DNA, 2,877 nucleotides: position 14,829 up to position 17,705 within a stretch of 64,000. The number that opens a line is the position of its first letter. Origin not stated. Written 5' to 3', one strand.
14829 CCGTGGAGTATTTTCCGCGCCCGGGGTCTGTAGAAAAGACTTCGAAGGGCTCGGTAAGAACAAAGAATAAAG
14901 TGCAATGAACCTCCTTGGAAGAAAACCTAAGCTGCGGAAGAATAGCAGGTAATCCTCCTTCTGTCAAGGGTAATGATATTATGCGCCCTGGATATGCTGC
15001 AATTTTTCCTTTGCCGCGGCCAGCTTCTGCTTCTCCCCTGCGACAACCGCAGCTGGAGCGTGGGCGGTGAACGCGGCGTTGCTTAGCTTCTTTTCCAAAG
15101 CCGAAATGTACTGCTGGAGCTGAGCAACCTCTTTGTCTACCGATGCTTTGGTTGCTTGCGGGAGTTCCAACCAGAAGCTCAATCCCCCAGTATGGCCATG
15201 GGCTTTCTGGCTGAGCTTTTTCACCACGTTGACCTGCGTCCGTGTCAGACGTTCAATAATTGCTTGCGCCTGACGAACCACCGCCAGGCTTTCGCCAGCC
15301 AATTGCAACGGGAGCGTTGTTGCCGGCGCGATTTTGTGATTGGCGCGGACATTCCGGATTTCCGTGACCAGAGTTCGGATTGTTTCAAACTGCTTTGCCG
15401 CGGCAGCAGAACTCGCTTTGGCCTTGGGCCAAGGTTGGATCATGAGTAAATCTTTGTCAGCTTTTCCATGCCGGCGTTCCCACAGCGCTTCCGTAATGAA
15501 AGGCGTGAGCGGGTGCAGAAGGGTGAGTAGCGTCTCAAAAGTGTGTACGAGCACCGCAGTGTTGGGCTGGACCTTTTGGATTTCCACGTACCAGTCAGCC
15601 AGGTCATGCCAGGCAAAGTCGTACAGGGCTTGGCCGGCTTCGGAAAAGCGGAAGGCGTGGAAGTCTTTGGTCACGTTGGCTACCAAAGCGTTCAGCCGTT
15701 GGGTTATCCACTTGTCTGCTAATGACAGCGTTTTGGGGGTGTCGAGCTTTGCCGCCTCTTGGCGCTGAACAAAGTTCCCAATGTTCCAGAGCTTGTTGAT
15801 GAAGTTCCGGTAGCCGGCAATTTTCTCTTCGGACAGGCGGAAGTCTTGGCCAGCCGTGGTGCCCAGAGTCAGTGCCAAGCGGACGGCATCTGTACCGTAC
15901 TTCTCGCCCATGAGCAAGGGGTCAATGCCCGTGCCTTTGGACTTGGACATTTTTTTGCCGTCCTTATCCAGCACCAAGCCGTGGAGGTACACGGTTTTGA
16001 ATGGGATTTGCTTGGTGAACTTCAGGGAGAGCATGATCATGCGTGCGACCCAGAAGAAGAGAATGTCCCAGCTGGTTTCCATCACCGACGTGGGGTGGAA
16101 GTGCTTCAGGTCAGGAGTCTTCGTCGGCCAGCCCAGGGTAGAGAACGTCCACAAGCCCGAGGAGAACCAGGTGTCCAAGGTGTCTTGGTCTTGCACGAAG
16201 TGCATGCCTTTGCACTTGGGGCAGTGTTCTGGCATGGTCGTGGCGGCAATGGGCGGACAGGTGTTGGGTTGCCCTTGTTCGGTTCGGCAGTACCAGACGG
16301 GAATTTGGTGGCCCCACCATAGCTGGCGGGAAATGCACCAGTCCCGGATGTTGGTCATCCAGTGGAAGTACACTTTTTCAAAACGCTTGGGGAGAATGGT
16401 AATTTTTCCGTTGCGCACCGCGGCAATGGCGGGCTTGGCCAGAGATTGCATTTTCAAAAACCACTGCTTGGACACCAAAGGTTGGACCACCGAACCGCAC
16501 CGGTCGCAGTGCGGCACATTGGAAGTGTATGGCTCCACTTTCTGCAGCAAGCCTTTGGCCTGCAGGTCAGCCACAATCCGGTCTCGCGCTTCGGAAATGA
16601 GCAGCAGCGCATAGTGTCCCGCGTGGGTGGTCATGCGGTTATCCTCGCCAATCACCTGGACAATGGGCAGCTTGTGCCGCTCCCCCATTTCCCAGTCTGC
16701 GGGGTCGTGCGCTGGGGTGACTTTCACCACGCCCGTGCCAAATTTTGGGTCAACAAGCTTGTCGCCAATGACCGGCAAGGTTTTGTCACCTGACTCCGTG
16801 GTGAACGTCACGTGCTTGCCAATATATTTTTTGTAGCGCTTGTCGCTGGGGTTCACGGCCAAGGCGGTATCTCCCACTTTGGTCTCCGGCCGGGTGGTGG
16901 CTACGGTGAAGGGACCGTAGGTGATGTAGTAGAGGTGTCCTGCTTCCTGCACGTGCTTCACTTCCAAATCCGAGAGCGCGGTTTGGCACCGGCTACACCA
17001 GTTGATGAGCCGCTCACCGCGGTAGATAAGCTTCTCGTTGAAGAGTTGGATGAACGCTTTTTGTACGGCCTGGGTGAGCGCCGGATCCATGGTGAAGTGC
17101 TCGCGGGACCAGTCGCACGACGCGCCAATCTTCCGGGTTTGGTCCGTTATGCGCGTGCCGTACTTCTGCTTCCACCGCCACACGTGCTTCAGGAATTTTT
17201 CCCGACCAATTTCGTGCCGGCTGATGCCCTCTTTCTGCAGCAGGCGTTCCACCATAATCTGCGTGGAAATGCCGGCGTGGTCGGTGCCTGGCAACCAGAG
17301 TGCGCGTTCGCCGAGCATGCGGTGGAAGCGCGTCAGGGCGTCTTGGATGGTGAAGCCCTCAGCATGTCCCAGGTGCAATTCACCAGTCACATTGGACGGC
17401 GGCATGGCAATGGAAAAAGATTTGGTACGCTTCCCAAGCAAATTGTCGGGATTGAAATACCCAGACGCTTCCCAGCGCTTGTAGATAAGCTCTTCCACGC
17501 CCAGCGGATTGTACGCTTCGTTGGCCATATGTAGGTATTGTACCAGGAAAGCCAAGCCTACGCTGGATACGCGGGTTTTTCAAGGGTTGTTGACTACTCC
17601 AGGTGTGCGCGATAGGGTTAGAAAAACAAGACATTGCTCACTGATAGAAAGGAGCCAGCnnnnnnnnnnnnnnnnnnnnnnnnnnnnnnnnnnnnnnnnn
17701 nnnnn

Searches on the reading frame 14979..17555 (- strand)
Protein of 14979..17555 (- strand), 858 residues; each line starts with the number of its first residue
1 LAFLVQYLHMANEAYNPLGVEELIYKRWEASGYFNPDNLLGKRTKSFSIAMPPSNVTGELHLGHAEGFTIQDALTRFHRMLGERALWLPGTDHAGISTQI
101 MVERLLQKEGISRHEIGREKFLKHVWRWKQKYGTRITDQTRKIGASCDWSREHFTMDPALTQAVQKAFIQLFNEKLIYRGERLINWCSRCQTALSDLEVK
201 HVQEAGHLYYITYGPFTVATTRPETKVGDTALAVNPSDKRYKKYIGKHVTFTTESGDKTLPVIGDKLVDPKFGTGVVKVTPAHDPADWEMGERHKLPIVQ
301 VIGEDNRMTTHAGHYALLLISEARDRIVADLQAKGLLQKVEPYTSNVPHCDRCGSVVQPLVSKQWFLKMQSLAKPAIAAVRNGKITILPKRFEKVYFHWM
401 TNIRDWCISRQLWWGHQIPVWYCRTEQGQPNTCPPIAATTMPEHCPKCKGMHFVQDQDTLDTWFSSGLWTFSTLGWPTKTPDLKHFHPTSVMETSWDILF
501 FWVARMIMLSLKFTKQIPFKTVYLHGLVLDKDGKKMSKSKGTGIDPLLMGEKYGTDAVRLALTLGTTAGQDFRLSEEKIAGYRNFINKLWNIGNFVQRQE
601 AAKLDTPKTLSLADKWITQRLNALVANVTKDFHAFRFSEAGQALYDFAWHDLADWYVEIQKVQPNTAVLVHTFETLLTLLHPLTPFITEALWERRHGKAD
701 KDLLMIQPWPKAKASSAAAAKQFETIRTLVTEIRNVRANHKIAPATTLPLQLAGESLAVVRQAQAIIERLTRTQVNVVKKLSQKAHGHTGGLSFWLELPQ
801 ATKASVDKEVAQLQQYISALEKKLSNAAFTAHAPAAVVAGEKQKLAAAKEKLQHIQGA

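Call 46: search_protein_families(library=pfam, proteins=[window:14979-17555:-], max_evalue=0.0001)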
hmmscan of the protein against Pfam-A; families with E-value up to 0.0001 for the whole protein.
window:14979-17555:- (858 aa): 5 families
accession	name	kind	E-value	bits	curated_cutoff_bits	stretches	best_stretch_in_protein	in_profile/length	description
PF00133.28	tRNA-synt_1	-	8e-135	450.2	22.7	1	24-574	2-413/414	tRNA synthetases class I (I, L, M and V)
PF08264.19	Anticodon_1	-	2.5e-36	125.2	25.1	1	614-750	1-146/148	Anticodon-binding domain of tRNA ligase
PF09334.17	tRNA-synt_1g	-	3.7e-23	82.4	20.1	3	56-200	10-136/391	tRNA synthetases class I (M)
PF10458.14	Val_tRNA-synt_C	-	4.3e-10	40.1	25.9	1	803-855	6-58/66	Valyl tRNA synthetase tRNA binding arm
PF13603.12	tRNA-synt_1_2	-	7.4e-06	26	25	1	257-308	95-146/185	Leucyl-tRNA synthetase, editing domain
